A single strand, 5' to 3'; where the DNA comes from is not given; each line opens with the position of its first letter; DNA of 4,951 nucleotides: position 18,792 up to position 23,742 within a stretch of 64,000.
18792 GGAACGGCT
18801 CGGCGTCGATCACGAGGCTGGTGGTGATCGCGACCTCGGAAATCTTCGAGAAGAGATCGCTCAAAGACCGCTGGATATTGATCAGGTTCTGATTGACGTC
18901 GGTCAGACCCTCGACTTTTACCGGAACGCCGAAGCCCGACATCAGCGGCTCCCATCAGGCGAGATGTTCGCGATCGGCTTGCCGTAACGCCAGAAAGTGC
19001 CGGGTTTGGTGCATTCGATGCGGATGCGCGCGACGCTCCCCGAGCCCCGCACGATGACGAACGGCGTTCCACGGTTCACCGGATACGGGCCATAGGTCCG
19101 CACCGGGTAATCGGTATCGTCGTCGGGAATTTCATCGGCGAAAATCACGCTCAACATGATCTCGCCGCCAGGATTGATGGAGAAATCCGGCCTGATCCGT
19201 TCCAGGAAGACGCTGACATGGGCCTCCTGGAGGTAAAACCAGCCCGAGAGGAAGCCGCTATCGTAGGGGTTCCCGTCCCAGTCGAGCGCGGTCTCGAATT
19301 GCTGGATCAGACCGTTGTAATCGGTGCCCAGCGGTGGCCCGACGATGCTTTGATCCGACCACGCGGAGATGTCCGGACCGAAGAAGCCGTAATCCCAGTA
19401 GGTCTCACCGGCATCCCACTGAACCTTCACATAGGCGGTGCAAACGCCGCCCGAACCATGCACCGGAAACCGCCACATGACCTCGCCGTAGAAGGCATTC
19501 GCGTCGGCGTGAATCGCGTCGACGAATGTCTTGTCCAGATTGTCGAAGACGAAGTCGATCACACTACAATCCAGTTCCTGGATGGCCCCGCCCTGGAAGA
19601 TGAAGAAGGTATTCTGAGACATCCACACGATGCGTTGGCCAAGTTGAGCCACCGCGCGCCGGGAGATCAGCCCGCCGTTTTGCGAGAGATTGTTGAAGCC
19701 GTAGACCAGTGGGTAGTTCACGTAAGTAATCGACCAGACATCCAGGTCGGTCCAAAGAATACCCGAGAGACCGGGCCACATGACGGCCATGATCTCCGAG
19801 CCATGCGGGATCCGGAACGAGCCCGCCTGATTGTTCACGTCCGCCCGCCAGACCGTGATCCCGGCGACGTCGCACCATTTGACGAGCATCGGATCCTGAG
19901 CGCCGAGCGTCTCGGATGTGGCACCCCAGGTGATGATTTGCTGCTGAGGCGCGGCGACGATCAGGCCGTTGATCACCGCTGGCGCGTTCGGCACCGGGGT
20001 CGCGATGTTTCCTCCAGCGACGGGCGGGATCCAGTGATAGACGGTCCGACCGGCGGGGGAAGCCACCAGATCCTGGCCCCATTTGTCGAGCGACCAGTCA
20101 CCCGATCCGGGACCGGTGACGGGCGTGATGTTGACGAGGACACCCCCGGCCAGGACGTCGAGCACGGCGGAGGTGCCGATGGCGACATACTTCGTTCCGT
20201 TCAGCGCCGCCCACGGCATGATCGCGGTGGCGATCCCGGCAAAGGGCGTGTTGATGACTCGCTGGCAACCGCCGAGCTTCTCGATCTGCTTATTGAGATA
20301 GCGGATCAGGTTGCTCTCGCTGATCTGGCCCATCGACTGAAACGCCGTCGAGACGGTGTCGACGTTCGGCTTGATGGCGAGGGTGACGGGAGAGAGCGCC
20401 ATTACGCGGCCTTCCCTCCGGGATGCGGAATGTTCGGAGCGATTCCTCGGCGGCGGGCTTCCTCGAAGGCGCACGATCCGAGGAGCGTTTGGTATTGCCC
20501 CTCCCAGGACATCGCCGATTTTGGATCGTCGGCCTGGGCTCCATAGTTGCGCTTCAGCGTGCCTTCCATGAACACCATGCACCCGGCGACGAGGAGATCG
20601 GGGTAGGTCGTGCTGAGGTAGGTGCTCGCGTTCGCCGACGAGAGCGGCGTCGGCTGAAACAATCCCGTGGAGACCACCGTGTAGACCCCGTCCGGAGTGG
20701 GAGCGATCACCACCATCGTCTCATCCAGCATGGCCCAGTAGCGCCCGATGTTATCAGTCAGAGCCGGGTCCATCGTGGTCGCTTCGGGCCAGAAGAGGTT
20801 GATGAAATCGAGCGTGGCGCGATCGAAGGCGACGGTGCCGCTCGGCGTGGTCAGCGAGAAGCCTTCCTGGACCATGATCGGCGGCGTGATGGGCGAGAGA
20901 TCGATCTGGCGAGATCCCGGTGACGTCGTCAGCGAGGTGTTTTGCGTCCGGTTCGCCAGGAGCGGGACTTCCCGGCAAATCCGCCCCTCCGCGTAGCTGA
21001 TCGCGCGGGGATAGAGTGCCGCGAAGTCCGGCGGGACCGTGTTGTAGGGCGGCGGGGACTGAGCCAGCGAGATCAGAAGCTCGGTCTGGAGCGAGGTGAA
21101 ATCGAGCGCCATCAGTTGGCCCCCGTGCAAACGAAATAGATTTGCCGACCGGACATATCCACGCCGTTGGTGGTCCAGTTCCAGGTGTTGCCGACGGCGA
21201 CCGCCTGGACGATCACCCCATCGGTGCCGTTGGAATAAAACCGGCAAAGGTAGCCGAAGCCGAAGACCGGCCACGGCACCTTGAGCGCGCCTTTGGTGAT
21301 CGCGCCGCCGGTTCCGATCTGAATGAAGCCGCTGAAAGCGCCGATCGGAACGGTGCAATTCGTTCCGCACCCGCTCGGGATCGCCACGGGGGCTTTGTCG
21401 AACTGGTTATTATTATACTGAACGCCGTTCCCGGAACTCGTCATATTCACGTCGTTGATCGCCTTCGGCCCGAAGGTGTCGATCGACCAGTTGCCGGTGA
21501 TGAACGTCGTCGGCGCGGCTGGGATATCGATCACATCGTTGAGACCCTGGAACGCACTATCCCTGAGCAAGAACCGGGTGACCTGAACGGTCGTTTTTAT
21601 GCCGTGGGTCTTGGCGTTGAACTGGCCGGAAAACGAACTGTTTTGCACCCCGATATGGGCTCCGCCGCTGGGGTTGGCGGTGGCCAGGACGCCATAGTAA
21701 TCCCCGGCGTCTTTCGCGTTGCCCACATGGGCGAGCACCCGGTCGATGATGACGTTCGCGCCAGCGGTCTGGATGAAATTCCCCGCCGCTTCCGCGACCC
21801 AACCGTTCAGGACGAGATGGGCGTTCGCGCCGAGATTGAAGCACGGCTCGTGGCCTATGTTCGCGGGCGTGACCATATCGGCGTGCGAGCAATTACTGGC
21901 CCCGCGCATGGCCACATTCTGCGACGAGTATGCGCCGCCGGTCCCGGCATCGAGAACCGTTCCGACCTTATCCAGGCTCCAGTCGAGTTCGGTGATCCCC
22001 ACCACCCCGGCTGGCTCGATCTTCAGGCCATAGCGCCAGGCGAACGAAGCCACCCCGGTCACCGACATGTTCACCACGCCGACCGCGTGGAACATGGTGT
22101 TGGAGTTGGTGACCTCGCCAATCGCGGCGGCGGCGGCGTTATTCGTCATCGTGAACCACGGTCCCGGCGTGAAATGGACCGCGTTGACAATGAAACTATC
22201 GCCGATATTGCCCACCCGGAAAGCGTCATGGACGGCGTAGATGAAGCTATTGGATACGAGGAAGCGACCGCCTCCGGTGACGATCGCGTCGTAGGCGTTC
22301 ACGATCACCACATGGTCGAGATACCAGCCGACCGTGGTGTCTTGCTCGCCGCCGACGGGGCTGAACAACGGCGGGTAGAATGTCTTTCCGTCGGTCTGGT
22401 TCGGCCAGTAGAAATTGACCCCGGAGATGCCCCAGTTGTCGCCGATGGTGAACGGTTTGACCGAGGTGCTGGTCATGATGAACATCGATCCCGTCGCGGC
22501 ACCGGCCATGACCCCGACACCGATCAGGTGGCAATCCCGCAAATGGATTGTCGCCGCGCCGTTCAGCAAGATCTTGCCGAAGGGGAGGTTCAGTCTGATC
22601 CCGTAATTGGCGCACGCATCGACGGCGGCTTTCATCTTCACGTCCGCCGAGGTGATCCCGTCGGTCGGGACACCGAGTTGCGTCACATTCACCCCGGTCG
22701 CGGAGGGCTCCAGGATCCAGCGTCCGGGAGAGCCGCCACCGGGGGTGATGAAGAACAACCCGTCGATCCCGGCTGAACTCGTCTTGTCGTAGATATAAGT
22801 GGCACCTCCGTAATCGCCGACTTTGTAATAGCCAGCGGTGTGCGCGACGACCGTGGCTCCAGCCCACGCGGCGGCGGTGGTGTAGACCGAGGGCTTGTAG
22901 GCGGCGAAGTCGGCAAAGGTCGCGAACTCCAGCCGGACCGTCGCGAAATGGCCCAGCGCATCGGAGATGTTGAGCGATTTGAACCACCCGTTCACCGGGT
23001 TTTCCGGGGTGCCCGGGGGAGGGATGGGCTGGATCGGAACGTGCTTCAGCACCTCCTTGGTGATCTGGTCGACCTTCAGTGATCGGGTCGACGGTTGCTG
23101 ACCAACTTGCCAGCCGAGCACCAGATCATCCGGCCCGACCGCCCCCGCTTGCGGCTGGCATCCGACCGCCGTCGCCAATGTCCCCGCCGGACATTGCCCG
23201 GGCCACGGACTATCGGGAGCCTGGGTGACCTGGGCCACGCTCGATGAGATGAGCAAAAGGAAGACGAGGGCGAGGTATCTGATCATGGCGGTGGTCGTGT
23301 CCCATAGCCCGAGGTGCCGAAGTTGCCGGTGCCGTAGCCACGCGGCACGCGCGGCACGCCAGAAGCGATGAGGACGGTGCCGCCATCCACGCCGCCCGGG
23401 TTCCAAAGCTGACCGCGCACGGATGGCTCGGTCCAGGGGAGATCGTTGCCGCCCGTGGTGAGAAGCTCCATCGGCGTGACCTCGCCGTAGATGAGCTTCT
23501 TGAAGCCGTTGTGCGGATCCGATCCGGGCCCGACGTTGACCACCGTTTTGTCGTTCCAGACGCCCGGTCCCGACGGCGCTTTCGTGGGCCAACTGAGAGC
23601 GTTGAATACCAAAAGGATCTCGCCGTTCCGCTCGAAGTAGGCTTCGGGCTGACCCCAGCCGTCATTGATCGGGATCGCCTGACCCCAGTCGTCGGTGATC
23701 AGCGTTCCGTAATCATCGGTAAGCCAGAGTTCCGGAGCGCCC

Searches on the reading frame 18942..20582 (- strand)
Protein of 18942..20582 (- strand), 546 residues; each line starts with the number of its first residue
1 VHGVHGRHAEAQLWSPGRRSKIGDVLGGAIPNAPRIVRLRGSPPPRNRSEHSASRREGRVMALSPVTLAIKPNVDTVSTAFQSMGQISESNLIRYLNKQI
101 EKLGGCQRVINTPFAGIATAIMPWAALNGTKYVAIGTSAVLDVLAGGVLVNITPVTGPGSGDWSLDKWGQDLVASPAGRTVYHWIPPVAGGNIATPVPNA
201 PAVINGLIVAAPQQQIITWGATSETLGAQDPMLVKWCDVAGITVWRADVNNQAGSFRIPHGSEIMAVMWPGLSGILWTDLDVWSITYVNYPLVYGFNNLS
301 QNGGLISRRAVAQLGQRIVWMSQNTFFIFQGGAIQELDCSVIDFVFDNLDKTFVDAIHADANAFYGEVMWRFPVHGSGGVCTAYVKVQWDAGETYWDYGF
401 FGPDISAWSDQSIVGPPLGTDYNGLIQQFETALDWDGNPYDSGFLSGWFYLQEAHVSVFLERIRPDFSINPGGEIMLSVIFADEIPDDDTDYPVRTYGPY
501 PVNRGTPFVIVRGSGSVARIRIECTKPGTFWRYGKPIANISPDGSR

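Call 8: search_protein_families(library=phrogs, proteins=[window:18942-20582:-], max_evalue=0.001)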
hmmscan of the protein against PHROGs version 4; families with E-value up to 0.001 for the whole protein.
window:18942-20582:- (546 aa): 1 family
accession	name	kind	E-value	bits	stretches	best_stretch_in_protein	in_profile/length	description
phrog_3287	-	head and packaging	7.5e-40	138.2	1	85-391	26-338/524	virion structural protein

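Call 9: search_protein_families(library=pfam, proteins=[window:18942-20582:-], max_evalue=0.001)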
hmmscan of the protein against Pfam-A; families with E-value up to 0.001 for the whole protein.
window:18942-20582:- (546 aa): 0 families

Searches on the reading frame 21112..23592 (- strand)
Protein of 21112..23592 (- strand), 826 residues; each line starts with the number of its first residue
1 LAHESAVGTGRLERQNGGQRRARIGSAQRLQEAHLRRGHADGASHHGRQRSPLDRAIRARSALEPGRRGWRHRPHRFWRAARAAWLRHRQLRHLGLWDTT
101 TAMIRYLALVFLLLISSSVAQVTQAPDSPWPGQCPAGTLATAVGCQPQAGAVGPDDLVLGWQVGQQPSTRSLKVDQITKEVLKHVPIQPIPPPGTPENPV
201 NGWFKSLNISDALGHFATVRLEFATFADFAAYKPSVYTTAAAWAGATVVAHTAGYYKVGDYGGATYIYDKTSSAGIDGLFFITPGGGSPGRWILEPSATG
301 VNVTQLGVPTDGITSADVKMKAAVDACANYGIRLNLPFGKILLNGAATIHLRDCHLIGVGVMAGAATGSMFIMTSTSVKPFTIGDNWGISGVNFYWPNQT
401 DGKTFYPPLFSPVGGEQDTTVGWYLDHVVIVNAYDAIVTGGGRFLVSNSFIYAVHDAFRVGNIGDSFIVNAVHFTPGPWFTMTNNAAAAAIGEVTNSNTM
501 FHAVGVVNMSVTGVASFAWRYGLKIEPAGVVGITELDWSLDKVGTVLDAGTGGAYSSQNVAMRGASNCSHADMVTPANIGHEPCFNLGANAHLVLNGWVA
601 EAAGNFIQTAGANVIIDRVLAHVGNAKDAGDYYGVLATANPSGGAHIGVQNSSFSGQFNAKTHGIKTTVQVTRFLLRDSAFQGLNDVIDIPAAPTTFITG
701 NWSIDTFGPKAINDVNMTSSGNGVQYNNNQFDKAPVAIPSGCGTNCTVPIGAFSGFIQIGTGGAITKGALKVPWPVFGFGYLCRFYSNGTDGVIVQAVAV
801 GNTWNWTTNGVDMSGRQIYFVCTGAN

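Call 8: search_protein_families(library=phrogs, proteins=[window:21112-23592:-], max_evalue=0.001)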
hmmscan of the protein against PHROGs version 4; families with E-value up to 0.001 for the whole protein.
window:21112-23592:- (826 aa): 1 family
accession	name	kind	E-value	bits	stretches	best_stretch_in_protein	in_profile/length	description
phrog_38440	-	tail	5.9e-05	22.4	1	250-331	225-306/783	tail spike protein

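Call 9: search_protein_families(library=pfam, proteins=[window:21112-23592:-], max_evalue=0.001)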
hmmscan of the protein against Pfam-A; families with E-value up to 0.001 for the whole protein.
window:21112-23592:- (826 aa): 0 families
